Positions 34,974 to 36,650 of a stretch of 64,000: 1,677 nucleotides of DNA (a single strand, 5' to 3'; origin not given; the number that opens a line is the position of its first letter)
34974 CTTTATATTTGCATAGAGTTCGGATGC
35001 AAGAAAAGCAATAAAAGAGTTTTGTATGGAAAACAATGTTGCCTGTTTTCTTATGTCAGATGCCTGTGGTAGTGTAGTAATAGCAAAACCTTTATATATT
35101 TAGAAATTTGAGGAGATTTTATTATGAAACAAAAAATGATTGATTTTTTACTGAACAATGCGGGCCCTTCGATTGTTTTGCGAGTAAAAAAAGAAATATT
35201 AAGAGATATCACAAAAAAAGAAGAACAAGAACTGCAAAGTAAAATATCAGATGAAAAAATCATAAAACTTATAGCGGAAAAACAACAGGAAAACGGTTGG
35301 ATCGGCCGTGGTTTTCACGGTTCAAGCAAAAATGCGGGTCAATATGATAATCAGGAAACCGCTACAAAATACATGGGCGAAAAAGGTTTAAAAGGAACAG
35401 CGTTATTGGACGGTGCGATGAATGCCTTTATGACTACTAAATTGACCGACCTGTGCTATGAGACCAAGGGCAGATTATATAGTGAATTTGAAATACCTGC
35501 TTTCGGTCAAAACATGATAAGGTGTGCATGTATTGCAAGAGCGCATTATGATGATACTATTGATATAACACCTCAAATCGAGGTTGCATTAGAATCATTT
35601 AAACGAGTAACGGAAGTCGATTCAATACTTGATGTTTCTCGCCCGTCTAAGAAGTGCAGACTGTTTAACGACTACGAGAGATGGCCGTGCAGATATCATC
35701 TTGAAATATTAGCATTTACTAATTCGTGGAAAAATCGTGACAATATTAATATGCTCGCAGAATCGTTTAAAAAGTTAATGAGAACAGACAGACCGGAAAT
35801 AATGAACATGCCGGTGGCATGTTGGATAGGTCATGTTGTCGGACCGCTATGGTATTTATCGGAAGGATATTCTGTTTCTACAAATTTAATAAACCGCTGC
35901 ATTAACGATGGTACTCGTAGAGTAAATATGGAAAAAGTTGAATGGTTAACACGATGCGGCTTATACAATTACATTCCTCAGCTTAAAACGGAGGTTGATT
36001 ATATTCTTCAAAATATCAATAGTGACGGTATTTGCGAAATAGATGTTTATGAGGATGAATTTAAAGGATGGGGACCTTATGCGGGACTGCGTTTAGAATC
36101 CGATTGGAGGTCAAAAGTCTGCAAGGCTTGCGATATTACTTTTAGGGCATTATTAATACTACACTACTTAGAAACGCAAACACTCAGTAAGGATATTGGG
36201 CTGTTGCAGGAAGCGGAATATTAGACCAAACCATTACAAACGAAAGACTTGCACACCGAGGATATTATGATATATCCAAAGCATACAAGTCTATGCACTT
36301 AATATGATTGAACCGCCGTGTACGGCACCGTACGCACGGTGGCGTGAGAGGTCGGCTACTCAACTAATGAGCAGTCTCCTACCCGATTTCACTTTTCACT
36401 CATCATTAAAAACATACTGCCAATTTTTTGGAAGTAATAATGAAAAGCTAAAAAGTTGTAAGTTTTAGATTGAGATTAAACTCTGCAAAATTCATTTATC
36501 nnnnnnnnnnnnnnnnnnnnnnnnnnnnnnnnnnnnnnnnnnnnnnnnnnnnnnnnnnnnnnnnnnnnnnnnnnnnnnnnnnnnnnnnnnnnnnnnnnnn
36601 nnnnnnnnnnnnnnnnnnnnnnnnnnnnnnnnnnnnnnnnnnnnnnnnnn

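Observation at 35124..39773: Mobile-element-flanked islet: two diverged paralogs of an unrecognised ~360-aa protein bracket a SAM-methyltransferase and an HExxH protein, next to an XRE regulator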

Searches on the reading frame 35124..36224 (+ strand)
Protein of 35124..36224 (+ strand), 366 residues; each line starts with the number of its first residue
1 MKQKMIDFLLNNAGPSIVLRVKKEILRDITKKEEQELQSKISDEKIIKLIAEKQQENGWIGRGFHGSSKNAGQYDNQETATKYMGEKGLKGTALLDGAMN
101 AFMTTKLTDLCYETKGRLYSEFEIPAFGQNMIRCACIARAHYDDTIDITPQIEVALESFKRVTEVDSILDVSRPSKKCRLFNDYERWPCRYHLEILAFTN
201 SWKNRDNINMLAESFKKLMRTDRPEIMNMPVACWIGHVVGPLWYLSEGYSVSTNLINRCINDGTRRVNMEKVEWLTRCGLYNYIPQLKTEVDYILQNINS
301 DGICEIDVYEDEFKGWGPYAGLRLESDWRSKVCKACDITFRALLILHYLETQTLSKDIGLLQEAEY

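Call 3: search_protein_families(library=pfam, proteins=[window:35124-36224:+], max_evalue=1)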
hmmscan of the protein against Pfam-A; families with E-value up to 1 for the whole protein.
window:35124-36224:+ (366 aa): 0 families

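Call 4: search_protein_families(library=ncbifam, proteins=[window:35124-36224:+], max_evalue=1)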
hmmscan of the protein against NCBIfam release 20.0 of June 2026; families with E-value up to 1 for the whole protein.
window:35124-36224:+ (366 aa): 0 families

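Call 6: search_protein_families(library=padloc, proteins=[window:35124-36224:+], max_evalue=1)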
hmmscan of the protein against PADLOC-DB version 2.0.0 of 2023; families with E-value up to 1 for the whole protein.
window:35124-36224:+ (366 aa): 0 families

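Call 7: search_protein_families(library=phrogs, proteins=[window:35124-36224:+], max_evalue=1)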
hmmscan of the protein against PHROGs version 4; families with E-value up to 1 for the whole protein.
window:35124-36224:+ (366 aa): 2 families
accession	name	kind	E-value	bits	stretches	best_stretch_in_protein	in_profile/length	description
phrog_4324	-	unknown function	0.1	13.8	1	10-48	6-44/89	-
phrog_15230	-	unknown function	0.21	12.7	0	73-92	40-59/64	-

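Call 8: search_solved_structures(query=window:35124-36224:+, max_evalue=10)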
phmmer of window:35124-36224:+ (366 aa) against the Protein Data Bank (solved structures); distinct sequences matched with E-value up to 10: 2.
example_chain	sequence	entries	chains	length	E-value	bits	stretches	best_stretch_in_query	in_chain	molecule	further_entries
3i4f_A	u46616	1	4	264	1.2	11.2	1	6-82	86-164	3-oxoacyl-[acyl-carrier protein] reductase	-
4q7i_A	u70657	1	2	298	1.8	10.7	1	144-201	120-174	D-tagatose 3-epimerase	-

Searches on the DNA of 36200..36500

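Call 68: search_rna_families(source=window, start=36200, end=36500, threshold=evalue, max_evalue=10)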
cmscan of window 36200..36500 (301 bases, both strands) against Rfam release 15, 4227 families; matches with E-value up to 10: 7.
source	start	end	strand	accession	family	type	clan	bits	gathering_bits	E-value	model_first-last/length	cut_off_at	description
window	36311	36387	+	RF00029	Intron_gpII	Intron;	-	33.5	40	4.1e-05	1-77/77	no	Group II catalytic intron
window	36235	36304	-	RF03715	mir-977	Gene; miRNA;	-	20.3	109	0.13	1-90/90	no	mir-977 microRNA precursor family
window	36362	36471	-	RF01859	Phe_leader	Cis-reg; leader;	-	18.9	55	0.8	1-125/125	no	Phenylalanine leader peptide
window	36390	36458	+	RF04064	MIR5267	Gene; miRNA;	-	18.1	87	1.5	1-81/81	no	MIR5267 microRNA precursor family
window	36422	36494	+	RF02269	HPnc0580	Gene; sRNA;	-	16.7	37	2.8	1-105/105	no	Heliobacter pylori small RNA HPnc0580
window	36335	36452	-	RF01631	ceN41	Gene; snRNA; snoRNA; HACA-box;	-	14.2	50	3.9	1-137/137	no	Caenorhabditis snoRNA ceN41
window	36309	36415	+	RF02483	GlsR20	Gene; snRNA; snoRNA; HACA-box;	-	11.8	100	7.9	1-107/107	no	Small nucleolar RNA GlsR20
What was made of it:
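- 36311..36387 (+): Orphan group II intron domain V/VI scrap at the junction between piece 1 and piece 2. RF00029, model positions 1-77 of 77, 33.5 bits, E = 4e-5, below the gathering score of 40 (call 68).
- On Group II intron: RF00029 matches the full model length at 33.5 bits, below the gathering score of 40, E = 4e-5 (call 68).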
